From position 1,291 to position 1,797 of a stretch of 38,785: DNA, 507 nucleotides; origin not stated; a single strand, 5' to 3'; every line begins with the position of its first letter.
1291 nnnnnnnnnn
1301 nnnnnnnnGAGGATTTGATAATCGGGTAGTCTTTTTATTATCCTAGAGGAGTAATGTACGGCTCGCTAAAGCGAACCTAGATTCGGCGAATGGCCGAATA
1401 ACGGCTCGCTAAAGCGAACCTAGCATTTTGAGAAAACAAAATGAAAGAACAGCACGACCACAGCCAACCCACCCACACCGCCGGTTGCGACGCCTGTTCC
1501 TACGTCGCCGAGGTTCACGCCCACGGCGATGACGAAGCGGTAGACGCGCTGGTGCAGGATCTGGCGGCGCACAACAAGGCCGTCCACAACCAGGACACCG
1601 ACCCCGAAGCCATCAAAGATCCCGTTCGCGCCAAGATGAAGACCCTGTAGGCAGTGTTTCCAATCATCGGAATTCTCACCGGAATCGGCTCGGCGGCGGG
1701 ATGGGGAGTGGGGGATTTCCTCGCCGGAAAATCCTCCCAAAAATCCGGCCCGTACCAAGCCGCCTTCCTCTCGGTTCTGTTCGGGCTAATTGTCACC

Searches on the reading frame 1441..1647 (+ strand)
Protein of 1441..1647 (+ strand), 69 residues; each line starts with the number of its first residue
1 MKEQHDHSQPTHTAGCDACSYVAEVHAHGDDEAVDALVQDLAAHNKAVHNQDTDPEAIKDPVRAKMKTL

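Call 72: search_protein_families(library=pfam, proteins=[window:1441-1647:+], max_evalue=0.01)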
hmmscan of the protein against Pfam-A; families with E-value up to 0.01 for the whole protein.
window:1441-1647:+ (69 aa): 1 family
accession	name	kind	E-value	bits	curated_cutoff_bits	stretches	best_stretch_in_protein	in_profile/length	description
PF06348.16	DUF1059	-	0.00037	21.1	21.1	1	23-67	13-55/56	Protein of unknown function (DUF1059)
